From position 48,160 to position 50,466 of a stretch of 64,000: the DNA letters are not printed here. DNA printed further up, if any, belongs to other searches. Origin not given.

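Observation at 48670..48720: FdhF-like catalytic subunit has Gly at the position of the Mo-coordinating Sec/Cys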

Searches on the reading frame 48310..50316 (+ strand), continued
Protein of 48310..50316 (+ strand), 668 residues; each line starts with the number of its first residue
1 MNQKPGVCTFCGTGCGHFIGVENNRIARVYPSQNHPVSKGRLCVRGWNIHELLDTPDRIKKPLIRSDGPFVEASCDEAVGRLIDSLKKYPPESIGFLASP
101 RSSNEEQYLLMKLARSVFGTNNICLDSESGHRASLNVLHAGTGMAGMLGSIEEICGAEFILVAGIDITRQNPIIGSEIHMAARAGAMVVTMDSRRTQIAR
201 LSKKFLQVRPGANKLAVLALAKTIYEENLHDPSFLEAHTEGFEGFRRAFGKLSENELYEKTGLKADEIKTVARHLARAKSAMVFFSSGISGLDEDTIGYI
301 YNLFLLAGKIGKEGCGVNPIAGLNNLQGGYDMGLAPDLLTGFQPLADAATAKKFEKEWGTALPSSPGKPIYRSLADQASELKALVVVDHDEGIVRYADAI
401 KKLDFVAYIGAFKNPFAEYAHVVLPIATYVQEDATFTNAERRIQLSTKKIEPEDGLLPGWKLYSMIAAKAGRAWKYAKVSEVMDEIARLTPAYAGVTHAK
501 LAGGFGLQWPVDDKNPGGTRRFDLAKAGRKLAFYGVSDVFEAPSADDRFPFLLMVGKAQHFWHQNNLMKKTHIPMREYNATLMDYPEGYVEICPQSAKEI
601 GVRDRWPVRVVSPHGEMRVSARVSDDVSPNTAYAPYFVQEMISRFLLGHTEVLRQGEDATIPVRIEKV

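Call 9: find_homologous_proteins(query=window:48310-50316:+, max_evalue=1e-30)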
Query window:48310-50316:+ (668 aa): 966 proteins with E <= 1e-30 among 8000 candidates; the best 120 are listed.
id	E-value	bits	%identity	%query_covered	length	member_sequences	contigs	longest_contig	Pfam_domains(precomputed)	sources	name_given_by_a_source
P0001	0.0e+0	1528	100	100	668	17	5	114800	PF00384.28,PF01568.28,PF04879.22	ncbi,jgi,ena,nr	ncbi:MAG TPA: molybdopterin-dependent oxidoreductase [Spirochaetota bacterium]|nr:molybdopterin-depe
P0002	0.0e+0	1328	87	100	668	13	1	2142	PF00384.28,PF01568.28,PF04879.22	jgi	-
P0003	0.0e+0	1227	81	100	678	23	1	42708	PF00384.28,PF04879.22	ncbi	-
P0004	0.0e+0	1124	72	100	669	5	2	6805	PF00384.28,PF01568.28,PF04879.22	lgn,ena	-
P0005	0.0e+0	1121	72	100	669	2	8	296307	PF00384.28,PF01568.28,PF04879.22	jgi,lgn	-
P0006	0.0e+0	1116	71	100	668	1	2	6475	PF00384.28,PF01568.28,PF04879.22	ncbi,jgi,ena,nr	ncbi:MAG TPA: hypothetical protein ENN21_04190 [Spirochaetes bacterium]|nr:hypothetical protein [Spi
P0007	0.0e+0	1114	72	100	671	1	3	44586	PF00384.28,PF01568.28,PF04879.22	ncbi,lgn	-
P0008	0.0e+0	1104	70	100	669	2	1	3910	PF00384.28,PF01568.28,PF04879.22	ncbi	-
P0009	0.0e+0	1089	70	100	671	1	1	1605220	PF00384.28,PF01568.28,PF04879.22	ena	-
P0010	0.0e+0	1085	69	100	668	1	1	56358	PF00384.28,PF01568.28,PF04879.22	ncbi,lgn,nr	ncbi:MAG: hypothetical protein EPN93_16440 [Spirochaetes bacterium]|nr:MAG: hypothetical protein EPN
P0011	0.0e+0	1083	70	100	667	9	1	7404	PF00384.28,PF01568.28,PF04879.22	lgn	-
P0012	0.0e+0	1037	68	100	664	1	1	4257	PF00384.28,PF01568.28,PF04879.22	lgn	-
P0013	1.1e-295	1001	64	100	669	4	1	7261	PF00384.28,PF01568.28,PF04879.22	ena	-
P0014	1.4e-293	994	63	100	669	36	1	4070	PF00384.28,PF01568.28,PF04879.22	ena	-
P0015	2.3e-291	986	63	100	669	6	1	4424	PF00384.28,PF01568.28,PF04879.22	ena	-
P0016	1.6e-290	984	63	100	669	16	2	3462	PF00384.28,PF01568.28,PF04879.22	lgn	-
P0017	3.1e-287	973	62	100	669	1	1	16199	PF00384.28,PF01568.28,PF04879.22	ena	-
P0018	1.7e-285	967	63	100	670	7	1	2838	PF00384.28,PF01568.28,PF04879.22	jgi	-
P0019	6.8e-284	962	62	100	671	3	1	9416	PF00384.28,PF01568.28,PF04879.22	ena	-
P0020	9.6e-284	961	62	100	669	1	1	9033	PF00384.28,PF01568.28,PF04879.22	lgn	-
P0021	4.5e-283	959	61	100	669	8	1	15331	PF00384.28,PF01568.28,PF04879.22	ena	-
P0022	2.7e-282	956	61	100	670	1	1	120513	PF00384.28,PF01568.28,PF04879.22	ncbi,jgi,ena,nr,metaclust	ncbi:MAG: hypothetical protein A2W19_13660 [Spirochaetes bacterium RBG_16_49_21]|nr:MAG: hypothetica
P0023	3.8e-282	956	61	100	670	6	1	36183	PF00384.28,PF01568.28,PF04879.22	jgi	jgi:predicted molibdopterin-dependent oxidoreductase YjgC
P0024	4.2e-282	956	61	100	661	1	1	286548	PF00384.28,PF01568.28,PF04879.22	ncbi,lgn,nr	ncbi:MAG: molybdopterin-dependent oxidoreductase [Spirochaetes bacterium]|nr:molybdopterin-dependent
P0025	9.3e-281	951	61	100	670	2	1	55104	PF00384.28,PF01568.28,PF04879.22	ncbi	-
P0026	5.4e-280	949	69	91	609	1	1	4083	PF00384.28,PF01568.28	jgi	jgi:predicted molibdopterin-dependent oxidoreductase YjgC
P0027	2.6e-279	946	60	100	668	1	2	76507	PF00384.28,PF01568.28,PF04879.22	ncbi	-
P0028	8.0e-279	945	60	100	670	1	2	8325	PF00384.28,PF01568.28,PF04879.22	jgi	jgi:predicted molibdopterin-dependent oxidoreductase YjgC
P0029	2.5e-278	943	60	100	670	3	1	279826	PF00384.28,PF01568.28,PF04879.22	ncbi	-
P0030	4.7e-278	942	61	100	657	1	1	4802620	PF00384.28,PF01568.28,PF04879.22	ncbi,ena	-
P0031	1.7e-277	940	61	100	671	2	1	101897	PF00384.28,PF01568.28,PF04879.22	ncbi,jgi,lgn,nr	ncbi:MAG: molybdopterin-dependent oxidoreductase [Spirochaetes bacterium]|jgi:formate dehydrogenase 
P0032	9.3e-277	938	60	100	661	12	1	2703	PF00384.28,PF01568.28,PF04879.22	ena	-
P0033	9.5e-277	938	60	100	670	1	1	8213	PF00384.28,PF01568.28,PF04879.22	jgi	jgi:predicted molibdopterin-dependent oxidoreductase YjgC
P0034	5.0e-276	936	61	100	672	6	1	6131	PF00384.28,PF01568.28,PF04879.22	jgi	-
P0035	5.2e-275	932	61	100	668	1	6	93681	PF00384.28,PF01568.28,PF04879.22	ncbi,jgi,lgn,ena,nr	ncbi:MAG TPA: molybdopterin-dependent oxidoreductase [Spirochaetota bacterium]|nr:molybdopterin-depe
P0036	1.1e-274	931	60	100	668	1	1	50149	PF00384.28,PF01568.28,PF04879.22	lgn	-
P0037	1.3e-274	931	61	100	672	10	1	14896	PF00384.28,PF01568.28,PF04879.22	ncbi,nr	ncbi:MAG TPA: molybdopterin-dependent oxidoreductase [Spirochaetota bacterium]|nr:molybdopterin-depe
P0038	3.7e-274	929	61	100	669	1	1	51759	PF00384.28,PF01568.28,PF04879.22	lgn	-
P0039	3.7e-274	929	62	100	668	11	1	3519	PF00384.28,PF01568.28,PF04879.22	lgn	-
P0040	4.7e-274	929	60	100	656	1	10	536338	PF00384.28,PF01568.28,PF04879.22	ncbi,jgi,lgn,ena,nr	ncbi:MAG TPA: molybdopterin-dependent oxidoreductase [Spirochaetota bacterium]|nr:molybdopterin-depe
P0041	9.0e-274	928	59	100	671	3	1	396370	PF00384.28,PF01568.28,PF04879.22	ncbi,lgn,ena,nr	ncbi:MAG: hypothetical protein CVV44_20485 [Spirochaetae bacterium HGW-Spirochaetae-1]|nr:MAG: hypot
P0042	9.6e-274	928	59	100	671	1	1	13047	PF00384.28,PF01568.28,PF04879.22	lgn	-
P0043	1.2e-273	928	60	100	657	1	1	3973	PF00384.28,PF01568.28,PF04879.22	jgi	jgi:predicted molibdopterin-dependent oxidoreductase YjgC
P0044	2.3e-273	927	60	100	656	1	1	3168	PF00384.28,PF01568.28,PF04879.22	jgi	-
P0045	3.4e-273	926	61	100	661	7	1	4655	PF00384.28,PF01568.28,PF04879.22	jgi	-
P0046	1.2e-272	924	59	100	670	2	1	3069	PF00384.28,PF01568.28,PF04879.22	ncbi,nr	ncbi:MAG: hypothetical protein E4G96_06225 [Chrysiogenales bacterium]|nr:MAG: hypothetical protein E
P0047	2.6e-272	923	59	100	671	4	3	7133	PF00384.28,PF01568.28,PF04879.22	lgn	-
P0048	7.8e-272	922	59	100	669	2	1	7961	PF00384.28,PF01568.28,PF04879.22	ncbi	-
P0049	1.1e-271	921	60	100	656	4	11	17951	PF00384.28,PF01568.28,PF04879.22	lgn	-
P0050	1.9e-271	920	59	100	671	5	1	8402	PF00384.28,PF01568.28,PF04879.22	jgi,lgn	-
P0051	5.3e-270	916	62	96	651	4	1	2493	PF00384.28,PF01568.28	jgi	jgi:formate dehydrogenase major subunit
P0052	5.8e-270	916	59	100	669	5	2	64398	PF00384.28,PF01568.28,PF04879.22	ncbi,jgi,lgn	jgi:formate dehydrogenase major subunit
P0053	2.2e-269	914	60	100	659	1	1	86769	PF00384.28,PF01568.28,PF04879.22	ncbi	-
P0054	1.1e-268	911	57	100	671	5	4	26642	PF00384.28,PF01568.28,PF04879.22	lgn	-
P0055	8.4e-268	908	59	100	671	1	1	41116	PF00384.28,PF01568.28,PF04879.22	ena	-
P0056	2.8e-267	907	59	100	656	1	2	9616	PF00384.28,PF01568.28,PF04879.22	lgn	-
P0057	3.0e-267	907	70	84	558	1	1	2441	PF00384.28,PF01568.28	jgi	jgi:formate dehydrogenase major subunit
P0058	9.9e-267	905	58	100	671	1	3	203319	PF00384.28,PF01568.28,PF04879.22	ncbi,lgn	-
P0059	1.2e-266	905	60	100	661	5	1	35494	PF00384.28,PF01568.28,PF04879.22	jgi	jgi:predicted molibdopterin-dependent oxidoreductase YjgC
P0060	2.4e-266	904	59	100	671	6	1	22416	PF00384.28,PF01568.28,PF04879.22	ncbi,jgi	-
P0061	6.4e-266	902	57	100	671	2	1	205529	PF00384.28,PF01568.28,PF04879.22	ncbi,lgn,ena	-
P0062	6.5e-266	902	59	100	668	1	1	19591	PF00384.28,PF01568.28,PF04879.22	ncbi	-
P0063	8.9e-266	902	61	96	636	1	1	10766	PF00384.28,PF01568.28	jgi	jgi:formate dehydrogenase major subunit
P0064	9.1e-266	902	59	100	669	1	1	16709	PF00384.28,PF01568.28,PF04879.22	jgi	-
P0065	2.0e-265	901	59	100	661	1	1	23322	PF00384.28,PF01568.28,PF04879.22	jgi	jgi:predicted molibdopterin-dependent oxidoreductase YjgC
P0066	2.4e-265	900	58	100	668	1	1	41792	PF00384.28,PF01568.28,PF04879.22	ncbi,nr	ncbi:MAG: molybdopterin-dependent oxidoreductase [bacterium]|nr:molybdopterin-dependent oxidoreducta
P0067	9.9e-263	892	59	100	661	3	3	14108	PF00384.28,PF01568.28,PF04879.22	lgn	-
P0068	1.1e-262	892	57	100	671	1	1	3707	PF00384.28,PF01568.28,PF04879.22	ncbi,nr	ncbi:MAG: molybdopterin-dependent oxidoreductase [Spirochaetes bacterium]|nr:molybdopterin-dependent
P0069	1.3e-261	888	58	100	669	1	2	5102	PF00384.28,PF01568.28,PF04879.22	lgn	-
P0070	1.4e-261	888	60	97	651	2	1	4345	PF00384.28,PF01568.28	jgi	jgi:predicted molibdopterin-dependent oxidoreductase YjgC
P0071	1.8e-261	887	58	100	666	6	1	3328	PF00384.28,PF01568.28,PF04879.22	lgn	-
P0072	2.4e-261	887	56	100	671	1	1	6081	PF00384.28,PF01568.28,PF04879.22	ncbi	-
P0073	7.8e-261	885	61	96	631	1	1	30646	PF00384.28,PF01568.28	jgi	jgi:formate dehydrogenase major subunit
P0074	7.9e-261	885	61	96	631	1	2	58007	PF00384.28,PF01568.28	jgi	-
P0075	1.2e-260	885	57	100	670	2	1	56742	PF00384.28,PF01568.28,PF04879.22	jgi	-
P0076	1.7e-260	884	57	100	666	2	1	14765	PF00384.28,PF01568.28,PF04879.22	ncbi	-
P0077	9.4e-260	882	57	100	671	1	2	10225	PF00384.28,PF01568.28,PF04879.22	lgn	-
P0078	1.0e-259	882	58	100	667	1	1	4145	PF00384.28,PF01568.28,PF04879.22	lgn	-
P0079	1.2e-259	882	57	100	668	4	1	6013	PF00384.28,PF01568.28,PF04879.22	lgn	-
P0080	7.9e-259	879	57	100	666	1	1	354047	PF00384.28,PF01568.28,PF04879.22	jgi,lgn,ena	-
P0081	2.4e-258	877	58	100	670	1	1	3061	PF00384.28,PF01568.28,PF04879.22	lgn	-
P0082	4.2e-257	873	55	100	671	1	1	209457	PF00384.28,PF01568.28,PF04879.22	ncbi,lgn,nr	ncbi:MAG: molybdopterin-dependent oxidoreductase [Spirochaetes bacterium]|nr:molybdopterin-dependent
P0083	1.8e-256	871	57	100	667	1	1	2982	PF00384.28,PF01568.28,PF04879.22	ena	-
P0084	2.6e-256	870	56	100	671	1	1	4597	PF00384.28,PF01568.28,PF04879.22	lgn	-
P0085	3.0e-255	867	56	100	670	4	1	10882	PF00384.28,PF01568.28,PF04879.22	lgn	-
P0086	1.1e-254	865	56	100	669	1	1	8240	PF00384.28,PF01568.28,PF04879.22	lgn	-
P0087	2.3e-254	864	56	100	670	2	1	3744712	PF00384.28,PF01568.28,PF04879.22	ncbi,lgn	-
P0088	3.1e-254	864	57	100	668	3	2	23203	PF00384.28,PF01568.28,PF04879.22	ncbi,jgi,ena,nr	ncbi:MAG TPA: molybdopterin-dependent oxidoreductase [Spirochaetota bacterium]|nr:molybdopterin-depe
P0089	1.3e-253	862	55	100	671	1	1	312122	PF00384.28,PF01568.28,PF04879.22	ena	-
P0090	1.3e-253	862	56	100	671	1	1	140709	PF00384.28,PF01568.28,PF04879.22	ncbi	-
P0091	1.6e-253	861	55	100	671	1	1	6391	PF00384.28,PF01568.28,PF04879.22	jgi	jgi:formate dehydrogenase major subunit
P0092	7.8e-253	859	56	100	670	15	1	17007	PF00384.28,PF01568.28,PF04879.22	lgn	-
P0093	1.5e-252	858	55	100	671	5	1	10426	PF00384.28,PF01568.28,PF04879.22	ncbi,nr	ncbi:MAG TPA: molybdopterin-dependent oxidoreductase [Spirochaetota bacterium]|nr:molybdopterin-depe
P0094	1.1e-251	855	57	100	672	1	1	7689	PF00384.28,PF01568.28,PF04879.22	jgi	jgi:formate dehydrogenase major subunit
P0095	8.2e-251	852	59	95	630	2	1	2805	PF00384.28,PF01568.28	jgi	-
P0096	4.2e-250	850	56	97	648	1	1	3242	PF00384.28,PF01568.28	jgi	-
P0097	2.2e-249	848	54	100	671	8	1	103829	PF00384.28,PF01568.28,PF04879.22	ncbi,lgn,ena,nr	ncbi:MAG: hypothetical protein CVV49_15340 [Spirochaetae bacterium HGW-Spirochaetae-5]|nr:MAG: hypot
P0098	2.5e-249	847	54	100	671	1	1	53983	PF00384.28,PF01568.28,PF04879.22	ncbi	-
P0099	9.3e-249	846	55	100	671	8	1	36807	PF00384.28,PF01568.28,PF04879.22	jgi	-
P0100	1.2e-248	845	55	100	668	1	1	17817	PF00384.28,PF01568.28,PF04879.22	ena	-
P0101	1.8e-248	845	56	100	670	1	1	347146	PF00384.28,PF01568.28,PF04879.22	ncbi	-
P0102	3.4e-248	844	54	100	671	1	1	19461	PF00384.28,PF01568.28,PF04879.22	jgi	-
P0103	4.0e-247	840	54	100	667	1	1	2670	PF00384.28,PF01568.28,PF04879.22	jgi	jgi:predicted molibdopterin-dependent oxidoreductase YjgC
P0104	7.0e-247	839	56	100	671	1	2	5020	PF00384.28,PF01568.28,PF04879.22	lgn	-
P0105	1.3e-246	838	54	100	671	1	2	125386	PF00384.28,PF01568.28,PF04879.22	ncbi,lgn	-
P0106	2.5e-246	837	55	100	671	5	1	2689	PF00384.28,PF01568.28,PF04879.22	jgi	jgi:formate dehydrogenase major subunit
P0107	2.8e-246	837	54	100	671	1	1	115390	PF00384.28,PF01568.28,PF04879.22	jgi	-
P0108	2.8e-246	837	54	100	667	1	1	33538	PF00384.28,PF01568.28,PF04879.22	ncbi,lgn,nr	ncbi:MAG: molybdopterin-dependent oxidoreductase [Spirochaetes bacterium]|nr:molybdopterin-dependent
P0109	4.8e-246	837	54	100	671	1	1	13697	PF00384.28,PF01568.28,PF04879.22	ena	-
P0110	9.1e-246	836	55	100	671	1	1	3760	PF00384.28,PF01568.28,PF04879.22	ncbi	-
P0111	5.2e-245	833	54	100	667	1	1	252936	PF00384.28,PF01568.28,PF04879.22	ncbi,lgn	-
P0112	6.3e-245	833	56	100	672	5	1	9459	PF00384.28,PF01568.28,PF04879.22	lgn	-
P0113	1.3e-244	832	55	100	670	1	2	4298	PF00384.28,PF01568.28,PF04879.22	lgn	-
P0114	1.5e-244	832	57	100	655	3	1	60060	PF00384.28,PF01568.28,PF04879.22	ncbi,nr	ncbi:MAG: molybdopterin-dependent oxidoreductase [Spirochaetes bacterium]|nr:molybdopterin-dependent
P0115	2.1e-244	831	54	100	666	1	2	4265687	PF00384.28,PF01568.28,PF04879.22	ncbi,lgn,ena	-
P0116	6.5e-244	830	60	93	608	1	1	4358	PF00384.28,PF01568.28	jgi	-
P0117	1.7e-243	828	56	100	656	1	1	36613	PF00384.28,PF01568.28,PF04879.22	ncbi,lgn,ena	-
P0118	6.6e-243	826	56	100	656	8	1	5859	PF00384.28,PF01568.28,PF04879.22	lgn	-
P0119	2.6e-242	824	55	100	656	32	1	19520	PF00384.28,PF01568.28,PF04879.22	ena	-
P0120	6.7e-242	823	55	100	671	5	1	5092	PF00384.28,PF01568.28,PF04879.22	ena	-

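Call 24: find_related_loci(query=A1, collection=genome_contigs, flank=10000)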
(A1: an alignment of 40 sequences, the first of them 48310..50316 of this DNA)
Query A1 (668 aa) in genome_contigs; peptide patterns used: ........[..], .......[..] (x = any residue, [..] = any of these).
239 stretches matched a pattern; 150 encode a relative of the query (tblastn E <= 1e-3); the best 80 are kept; 80 distinct loci.
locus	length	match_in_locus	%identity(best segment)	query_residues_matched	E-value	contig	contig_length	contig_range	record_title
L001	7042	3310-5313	87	1-668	0e+0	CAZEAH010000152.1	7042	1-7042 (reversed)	MAG TPA_asm: uncultured Leptospirales bacterium isolate binchicken_co58_57 genome assembly, contig: NODE_8371_length_704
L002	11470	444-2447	87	1-668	0e+0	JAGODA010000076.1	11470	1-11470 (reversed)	MAG: Spirochaetes bacterium isolate Go_SlDig_bin_136 Go_SlDig_16987_length_11470_cov_5.066120, whole genome shotgun sequ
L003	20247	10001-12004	85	1-668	0e+0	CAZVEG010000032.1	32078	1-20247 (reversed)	MAG TPA_asm: uncultured Leptospirales bacterium isolate binchicken_co269_219 genome assembly, contig: NODE_1164_length_3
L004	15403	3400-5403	85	1-668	0e+0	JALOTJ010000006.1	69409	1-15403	MAG: Spirochaetes bacterium isolate Prado230 scaffold_395, whole genome shotgun sequence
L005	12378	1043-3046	84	1-668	0e+0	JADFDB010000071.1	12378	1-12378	MAG: Spirochaetes bacterium isolate QR_Bin.4 NODE_71_length_12378_cov_15.3753, whole genome shotgun sequence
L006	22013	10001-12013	72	1-668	0e+0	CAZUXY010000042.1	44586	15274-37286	MAG TPA_asm: uncultured Leptospirales bacterium isolate binchicken_co27_239 genome assembly, contig: NODE_1444_length_44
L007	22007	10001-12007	63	1-668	0e+0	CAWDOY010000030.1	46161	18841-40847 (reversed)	MAG: uncultured delta proteobacterium isolate MFD04716.bin.2.301 genome assembly, contig: contig_39630, whole genome sho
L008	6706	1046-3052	62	1-668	0e+0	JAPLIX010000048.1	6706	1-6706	MAG: Proteobacteria bacterium isolate LacPavin_0419_WC90_MAG_50_6 LacPavin_0419_WC90_scaffold_2346, whole genome shotgun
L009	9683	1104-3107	64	1-668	0e+0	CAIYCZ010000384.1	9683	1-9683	MAG: uncultured delta proteobacterium isolate AlinenSedimentsD2_bin-0128 genome assembly, contig: bin-0128:384/635, whol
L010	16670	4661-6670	61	1-668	0e+0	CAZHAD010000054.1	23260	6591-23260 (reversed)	MAG TPA_asm: uncultured Leptospirales bacterium isolate SRP185410_co2_360 genome assembly, contig: NODE_2481_length_2326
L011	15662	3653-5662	61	1-668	0e+0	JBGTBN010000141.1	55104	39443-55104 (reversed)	MAG: Spirochaetota bacterium isolate JTS-AC98 k141_1133592, whole genome shotgun sequence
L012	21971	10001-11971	61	1-668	0e+0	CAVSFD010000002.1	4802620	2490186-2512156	MAG: uncultured Spirochaetota bacterium isolate MFD02979.bin.1.65 genome assembly, contig: contig_47028, whole genome sh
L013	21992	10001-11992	62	1-668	0e+0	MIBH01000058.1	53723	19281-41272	MAG: Spirochaetes bacterium RBG_13_51_14 RBG_13_scaffold_515, whole genome shotgun sequence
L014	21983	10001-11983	61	1-668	0e+0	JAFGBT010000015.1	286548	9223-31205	MAG: Spirochaetes bacterium isolate Zod_Metabat.1046 k87_4120112, whole genome shotgun sequence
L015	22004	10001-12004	61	1-668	0e+0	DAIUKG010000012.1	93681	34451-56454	MAG TPA_asm: Spirochaetota bacterium isolate CTOTU18769 NODE_158_length_93681_cov_10.936043, whole genome shotgun sequen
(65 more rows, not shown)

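Call 27: predict_structure(alignment_id=A1)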
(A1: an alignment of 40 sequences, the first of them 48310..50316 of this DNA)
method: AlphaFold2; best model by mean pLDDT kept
length: 668 residues; sequences in the alignment: 40
mean_pLDDT: 83.7   pTM: 0.89
mean pLDDT of the five models: 83.7, 81.9, 80.5, 80.3, 77.5
residues with pLDDT >= 90: 310; 70-90: 242; 50-70: 96; < 50: 20
segments of 3 or more residues with pLDDT < 50: 1-12, 574-578
pLDDT, mean of each block of 10 residues (from residue 1): 39 59 72 71 54 73 90 94 97 93 88 97 80 92 91 91 80 83 94 88 91 91 95 92 91 83 93 97 84 90 97 92 77 94 93 94 90 89 89 79 95 87 87 60 74 83 95 88 91 86 77 86 89 89 79 75 56 50 73 93 92 86 90 69 69 72 90
secondary structure, 60 per line:
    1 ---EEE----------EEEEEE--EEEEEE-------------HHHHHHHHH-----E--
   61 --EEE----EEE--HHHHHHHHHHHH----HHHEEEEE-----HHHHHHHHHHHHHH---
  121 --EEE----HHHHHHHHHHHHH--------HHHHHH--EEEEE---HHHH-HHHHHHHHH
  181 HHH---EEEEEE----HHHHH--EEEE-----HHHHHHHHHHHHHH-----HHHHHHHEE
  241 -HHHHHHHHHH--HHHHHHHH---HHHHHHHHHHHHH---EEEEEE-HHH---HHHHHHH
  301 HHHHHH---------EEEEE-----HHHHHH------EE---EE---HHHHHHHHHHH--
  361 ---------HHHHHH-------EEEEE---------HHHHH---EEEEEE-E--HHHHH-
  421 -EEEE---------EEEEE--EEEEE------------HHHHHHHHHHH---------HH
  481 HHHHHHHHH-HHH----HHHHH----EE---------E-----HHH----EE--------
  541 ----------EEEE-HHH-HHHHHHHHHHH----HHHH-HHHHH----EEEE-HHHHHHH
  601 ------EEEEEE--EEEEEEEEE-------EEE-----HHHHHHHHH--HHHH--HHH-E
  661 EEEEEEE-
elements in order: E4-6 E17-22 E25-30 H44-52 E63-65 E70-72 H75-86 E94-98 H104-117 E123-125 H130-142 H151-156 E159-163 H167-170 H172-183 E187-192 H197-201 E204-207 H213-226 H232-238 H242-251 H254-261 H265-277 E281-286 H294-306 E316-320 H326-331 H348-358 H370-375 E383-387 H397-401 E405-410 H415-419 E422-425 E435-439 E442-446 H459-469 H479-489 H498-502 E551-554 H560-570 H575-578 H580-584 E589-592 H594-600 E607-612 E615-623 E631-633 H639-647 H650-653 E660-667
